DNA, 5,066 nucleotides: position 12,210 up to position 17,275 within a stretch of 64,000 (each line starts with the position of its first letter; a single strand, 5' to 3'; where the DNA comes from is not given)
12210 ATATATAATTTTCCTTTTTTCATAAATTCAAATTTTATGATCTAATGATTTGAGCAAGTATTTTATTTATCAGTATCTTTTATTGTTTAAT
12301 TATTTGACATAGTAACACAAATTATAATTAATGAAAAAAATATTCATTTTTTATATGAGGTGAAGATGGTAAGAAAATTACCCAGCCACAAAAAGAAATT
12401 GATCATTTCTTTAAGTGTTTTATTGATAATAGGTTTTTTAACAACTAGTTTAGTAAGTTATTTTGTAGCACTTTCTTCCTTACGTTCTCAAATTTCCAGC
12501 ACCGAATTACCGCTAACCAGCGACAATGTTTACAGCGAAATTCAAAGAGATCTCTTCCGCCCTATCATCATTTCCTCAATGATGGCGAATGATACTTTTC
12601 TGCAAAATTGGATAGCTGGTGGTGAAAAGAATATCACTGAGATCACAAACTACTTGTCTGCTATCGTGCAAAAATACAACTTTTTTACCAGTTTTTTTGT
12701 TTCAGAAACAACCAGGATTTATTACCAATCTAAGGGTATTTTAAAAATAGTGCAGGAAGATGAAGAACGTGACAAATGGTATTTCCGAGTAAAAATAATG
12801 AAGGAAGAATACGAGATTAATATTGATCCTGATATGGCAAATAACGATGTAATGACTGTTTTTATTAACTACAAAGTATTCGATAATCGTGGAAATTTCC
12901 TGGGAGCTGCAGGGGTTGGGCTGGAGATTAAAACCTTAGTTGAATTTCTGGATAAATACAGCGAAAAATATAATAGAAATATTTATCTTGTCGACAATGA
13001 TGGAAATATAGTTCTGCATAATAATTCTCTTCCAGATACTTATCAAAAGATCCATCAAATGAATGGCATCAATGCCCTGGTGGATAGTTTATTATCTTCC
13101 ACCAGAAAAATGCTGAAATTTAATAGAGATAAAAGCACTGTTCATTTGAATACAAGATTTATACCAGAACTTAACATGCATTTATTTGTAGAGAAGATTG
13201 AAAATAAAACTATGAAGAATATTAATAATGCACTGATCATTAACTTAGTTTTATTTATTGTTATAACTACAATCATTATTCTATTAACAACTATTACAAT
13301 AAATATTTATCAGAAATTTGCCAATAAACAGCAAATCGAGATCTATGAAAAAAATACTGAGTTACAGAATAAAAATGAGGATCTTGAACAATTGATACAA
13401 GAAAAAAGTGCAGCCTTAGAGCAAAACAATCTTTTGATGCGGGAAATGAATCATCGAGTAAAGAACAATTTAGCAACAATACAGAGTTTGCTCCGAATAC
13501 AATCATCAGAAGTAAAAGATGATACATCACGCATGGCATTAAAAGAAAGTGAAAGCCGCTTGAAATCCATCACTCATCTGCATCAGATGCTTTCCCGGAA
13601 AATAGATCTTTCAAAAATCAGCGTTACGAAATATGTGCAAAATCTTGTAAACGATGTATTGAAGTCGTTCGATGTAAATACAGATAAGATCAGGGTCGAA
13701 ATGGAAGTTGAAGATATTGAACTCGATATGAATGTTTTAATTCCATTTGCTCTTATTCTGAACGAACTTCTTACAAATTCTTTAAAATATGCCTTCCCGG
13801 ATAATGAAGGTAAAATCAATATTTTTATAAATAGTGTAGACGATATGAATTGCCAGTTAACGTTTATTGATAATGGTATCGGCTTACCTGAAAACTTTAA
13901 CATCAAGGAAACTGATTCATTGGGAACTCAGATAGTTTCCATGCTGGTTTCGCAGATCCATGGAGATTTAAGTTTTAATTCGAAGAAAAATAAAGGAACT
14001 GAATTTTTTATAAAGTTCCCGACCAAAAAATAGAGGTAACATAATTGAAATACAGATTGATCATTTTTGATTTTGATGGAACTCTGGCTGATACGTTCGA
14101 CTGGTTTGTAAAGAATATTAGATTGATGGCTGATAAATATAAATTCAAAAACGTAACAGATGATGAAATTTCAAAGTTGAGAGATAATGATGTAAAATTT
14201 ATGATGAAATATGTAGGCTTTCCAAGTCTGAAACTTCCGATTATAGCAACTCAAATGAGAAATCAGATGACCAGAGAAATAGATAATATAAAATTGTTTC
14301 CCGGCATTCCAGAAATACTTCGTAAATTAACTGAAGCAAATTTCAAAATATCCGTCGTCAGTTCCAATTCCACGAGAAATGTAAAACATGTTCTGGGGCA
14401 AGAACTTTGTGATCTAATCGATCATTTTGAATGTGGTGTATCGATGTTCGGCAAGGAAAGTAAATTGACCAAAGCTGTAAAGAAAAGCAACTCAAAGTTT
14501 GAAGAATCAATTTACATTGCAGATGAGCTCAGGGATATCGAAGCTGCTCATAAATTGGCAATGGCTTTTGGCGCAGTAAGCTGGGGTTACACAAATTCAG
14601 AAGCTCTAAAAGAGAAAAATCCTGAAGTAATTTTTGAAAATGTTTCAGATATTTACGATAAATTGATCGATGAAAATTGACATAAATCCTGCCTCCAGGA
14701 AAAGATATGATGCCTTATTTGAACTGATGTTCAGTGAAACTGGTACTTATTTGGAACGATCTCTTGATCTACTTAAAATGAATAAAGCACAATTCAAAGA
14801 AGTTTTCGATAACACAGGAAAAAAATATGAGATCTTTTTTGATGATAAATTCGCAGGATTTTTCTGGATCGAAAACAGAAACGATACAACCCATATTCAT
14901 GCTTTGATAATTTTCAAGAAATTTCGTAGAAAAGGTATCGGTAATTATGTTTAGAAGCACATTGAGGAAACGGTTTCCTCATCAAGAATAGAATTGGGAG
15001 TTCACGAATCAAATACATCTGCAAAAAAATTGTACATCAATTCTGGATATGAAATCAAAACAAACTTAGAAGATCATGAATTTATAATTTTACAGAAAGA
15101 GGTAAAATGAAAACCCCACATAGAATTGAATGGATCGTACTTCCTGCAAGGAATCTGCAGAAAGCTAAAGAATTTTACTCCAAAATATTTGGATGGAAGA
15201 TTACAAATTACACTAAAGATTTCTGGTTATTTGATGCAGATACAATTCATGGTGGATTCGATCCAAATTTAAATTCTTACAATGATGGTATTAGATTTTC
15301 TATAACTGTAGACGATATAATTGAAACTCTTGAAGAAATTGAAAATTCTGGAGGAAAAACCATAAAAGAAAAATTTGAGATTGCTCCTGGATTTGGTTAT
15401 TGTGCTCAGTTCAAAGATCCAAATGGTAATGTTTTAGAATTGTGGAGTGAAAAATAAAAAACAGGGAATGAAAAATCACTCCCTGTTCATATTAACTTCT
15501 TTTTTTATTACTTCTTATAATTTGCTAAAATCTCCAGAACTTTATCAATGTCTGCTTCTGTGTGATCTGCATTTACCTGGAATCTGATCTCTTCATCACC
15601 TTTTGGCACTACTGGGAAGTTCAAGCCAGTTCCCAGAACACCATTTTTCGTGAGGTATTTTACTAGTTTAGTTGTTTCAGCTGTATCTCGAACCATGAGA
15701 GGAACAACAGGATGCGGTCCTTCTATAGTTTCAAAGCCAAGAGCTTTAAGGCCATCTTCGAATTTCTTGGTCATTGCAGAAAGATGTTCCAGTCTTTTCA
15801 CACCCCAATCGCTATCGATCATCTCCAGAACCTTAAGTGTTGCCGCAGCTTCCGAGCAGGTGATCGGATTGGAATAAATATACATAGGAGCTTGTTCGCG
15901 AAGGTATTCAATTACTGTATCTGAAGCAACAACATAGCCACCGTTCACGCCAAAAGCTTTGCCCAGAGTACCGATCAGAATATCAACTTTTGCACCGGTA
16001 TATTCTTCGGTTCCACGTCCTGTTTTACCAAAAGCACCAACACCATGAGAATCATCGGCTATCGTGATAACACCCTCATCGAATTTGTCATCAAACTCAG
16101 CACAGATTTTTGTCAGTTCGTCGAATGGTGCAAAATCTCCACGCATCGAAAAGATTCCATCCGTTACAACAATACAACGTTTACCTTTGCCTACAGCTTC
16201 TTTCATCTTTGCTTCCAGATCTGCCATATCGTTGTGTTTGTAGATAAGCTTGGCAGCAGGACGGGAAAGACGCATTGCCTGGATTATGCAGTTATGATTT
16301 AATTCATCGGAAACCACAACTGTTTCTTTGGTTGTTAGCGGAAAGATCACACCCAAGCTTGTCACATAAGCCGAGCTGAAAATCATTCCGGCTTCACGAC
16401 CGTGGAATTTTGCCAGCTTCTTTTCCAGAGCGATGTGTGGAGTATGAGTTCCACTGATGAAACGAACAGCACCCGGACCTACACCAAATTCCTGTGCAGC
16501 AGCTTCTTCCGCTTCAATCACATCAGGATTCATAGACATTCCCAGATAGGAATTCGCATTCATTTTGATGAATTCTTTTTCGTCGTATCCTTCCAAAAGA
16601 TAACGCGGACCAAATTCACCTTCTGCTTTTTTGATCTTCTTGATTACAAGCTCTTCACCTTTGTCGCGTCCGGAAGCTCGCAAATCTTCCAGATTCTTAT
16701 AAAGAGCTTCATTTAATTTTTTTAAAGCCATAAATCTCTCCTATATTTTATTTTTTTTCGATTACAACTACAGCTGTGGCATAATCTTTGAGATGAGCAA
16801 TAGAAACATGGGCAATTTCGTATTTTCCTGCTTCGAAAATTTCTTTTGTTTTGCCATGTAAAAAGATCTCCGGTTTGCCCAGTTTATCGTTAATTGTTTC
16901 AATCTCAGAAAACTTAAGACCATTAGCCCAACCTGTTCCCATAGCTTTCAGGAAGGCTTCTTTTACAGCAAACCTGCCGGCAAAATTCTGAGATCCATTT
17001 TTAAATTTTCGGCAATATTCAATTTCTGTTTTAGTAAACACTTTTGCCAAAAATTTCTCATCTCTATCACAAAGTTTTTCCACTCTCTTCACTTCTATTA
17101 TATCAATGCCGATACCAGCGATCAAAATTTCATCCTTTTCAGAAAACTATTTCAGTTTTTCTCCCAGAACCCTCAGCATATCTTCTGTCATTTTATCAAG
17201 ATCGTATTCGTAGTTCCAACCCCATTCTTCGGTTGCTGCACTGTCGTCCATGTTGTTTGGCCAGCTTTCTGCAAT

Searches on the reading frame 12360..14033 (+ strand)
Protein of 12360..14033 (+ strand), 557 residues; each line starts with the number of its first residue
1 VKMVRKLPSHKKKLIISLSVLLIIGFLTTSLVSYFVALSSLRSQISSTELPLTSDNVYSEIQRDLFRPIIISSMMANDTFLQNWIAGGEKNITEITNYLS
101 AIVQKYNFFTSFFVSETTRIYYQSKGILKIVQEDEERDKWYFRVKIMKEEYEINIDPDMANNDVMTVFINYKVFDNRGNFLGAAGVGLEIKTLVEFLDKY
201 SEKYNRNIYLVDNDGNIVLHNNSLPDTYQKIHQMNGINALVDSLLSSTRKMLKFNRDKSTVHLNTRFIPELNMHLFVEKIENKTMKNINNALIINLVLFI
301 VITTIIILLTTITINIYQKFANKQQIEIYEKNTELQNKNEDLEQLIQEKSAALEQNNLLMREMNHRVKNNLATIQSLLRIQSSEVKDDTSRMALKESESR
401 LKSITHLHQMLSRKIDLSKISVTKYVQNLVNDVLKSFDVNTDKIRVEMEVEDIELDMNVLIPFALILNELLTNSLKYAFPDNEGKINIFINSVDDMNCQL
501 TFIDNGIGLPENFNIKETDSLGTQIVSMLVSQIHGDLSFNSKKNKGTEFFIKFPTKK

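Call 25: find_related_loci(query=window:12360-14033:+, collection=genome_contigs, flank=10000)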
Query window:12360-14033:+ (557 aa) in genome_contigs; peptide patterns used: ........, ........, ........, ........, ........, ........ (x = any residue, [..] = any of these).
158 stretches matched a pattern; 90 encode a relative of the query (tblastn E <= 1e-3); the best 80 are kept; 80 distinct loci.
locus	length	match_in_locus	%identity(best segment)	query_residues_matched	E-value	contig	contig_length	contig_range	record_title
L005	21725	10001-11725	38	12-557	1e-114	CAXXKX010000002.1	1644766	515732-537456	MAG: Victivallales bacterium isolate ae9def30-7e47-498c-8b42-800f64c20784 genome assembly, contig: contig_2, whole genom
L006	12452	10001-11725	38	12-557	3e-113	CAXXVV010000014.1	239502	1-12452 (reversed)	MAG: Victivallales bacterium isolate 5119678d-892b-4fdb-bca9-331175d8da34 genome assembly, contig: contig_14, whole geno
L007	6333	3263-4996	38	11-557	2e-108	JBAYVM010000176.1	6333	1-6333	MAG: Victivallaceae bacterium isolate SO_2016_LW3_6 scaffold19787_LW162_2016, whole genome shotgun sequence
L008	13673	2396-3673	39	1-395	6e-104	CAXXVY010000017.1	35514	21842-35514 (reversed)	MAG: Rhodospirillales bacterium isolate 2c1bb9af-74c6-4100-bff3-425e3d5e9a22 genome assembly, contig: contig_17, whole g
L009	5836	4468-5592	49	11-378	4e-100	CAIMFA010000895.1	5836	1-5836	MAG: uncultured Lentisphaeria bacterium isolate Umea_bin-02975 genome assembly, contig: bin-02975:0895/1030, whole genom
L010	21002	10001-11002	45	3-339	3e-94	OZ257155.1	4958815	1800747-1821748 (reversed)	MAG: Alphaproteobacteria bacterium isolate 813797ed-f09e-443b-b498-078a0c9476fc genome assembly, chromosome: 1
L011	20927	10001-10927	49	11-319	3e-94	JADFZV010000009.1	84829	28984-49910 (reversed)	MAG: Alphaproteobacteria bacterium isolate nKLKbin1 nKLK_bin1_NODE_9_length_84829_cov_4.307344, whole genome shotgun seq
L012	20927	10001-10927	48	11-319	1e-93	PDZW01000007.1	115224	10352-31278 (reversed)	MAG: Alphaproteobacteria bacterium WMHbin7 scaffold21, whole genome shotgun sequence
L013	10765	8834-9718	48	25-319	8e-92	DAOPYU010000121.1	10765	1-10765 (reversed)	MAG TPA_asm: Candidatus Sumerlaeota bacterium isolate AMR_MDS_1306 NODE_7042_length_10765_cov_6.095145, whole genome sho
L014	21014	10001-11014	42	7-348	7e-91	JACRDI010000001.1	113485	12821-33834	MAG: Desulfovibrio sp. isolate NC_groundwater_1668_Pr3_B-0.1um_67_39 SR-2_scaffold_141_126620, whole genome shotgun sequ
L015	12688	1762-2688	47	11-319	1e-90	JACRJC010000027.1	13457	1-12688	MAG: Rhodospirillales bacterium isolate NC_groundwater_1819_Pr3_B-0.1um_61_64 SR-2_scaffold_141_1768811, whole genome sh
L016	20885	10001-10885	46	25-319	1e-89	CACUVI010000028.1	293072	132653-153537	Rhodospirillaceae bacterium LM-1 genome assembly, contig: MTBLM1_Contig_7, whole genome shotgun sequence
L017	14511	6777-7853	41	8-365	2e-89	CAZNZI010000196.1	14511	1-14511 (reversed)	MAG TPA_asm: uncultured Rhodospirillaceae bacterium isolate binchicken_co84_480 genome assembly, contig: k141_993720, wh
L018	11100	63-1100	42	25-365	1e-88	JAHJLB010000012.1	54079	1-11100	MAG: Proteobacteria bacterium isolate Old_saline.mb.115 Old_saline.mb.115_k141_216551, whole genome shotgun sequence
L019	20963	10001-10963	44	25-348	1e-88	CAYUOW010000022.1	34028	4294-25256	MAG TPA_asm: uncultured Desulfocurvus sp. isolate binchicken_co158_134 genome assembly, contig: NODE_1111_length_34028_c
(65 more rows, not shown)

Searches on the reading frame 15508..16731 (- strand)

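Call 11: search_protein_families(library=pfam, proteins=[window:15508-16731:-])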
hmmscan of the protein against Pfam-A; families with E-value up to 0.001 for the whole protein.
window:15508-16731:- (407 aa): 1 family
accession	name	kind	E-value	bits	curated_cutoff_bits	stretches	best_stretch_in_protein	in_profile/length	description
PF00155.27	Aminotran_1_2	-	3e-45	155.4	19.7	1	53-401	2-360/361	Aminotransferase class I and II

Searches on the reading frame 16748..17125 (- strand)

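Call 11: search_protein_families(library=pfam, proteins=[window:16748-17125:-])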
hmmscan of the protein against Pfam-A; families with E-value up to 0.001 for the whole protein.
window:16748-17125:- (125 aa): 1 family
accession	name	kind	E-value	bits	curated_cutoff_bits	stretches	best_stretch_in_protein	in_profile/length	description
PF01648.25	ACPS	-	3.3e-20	72.6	25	1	4-119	1-110/111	4'-phosphopantetheinyl transferase superfamily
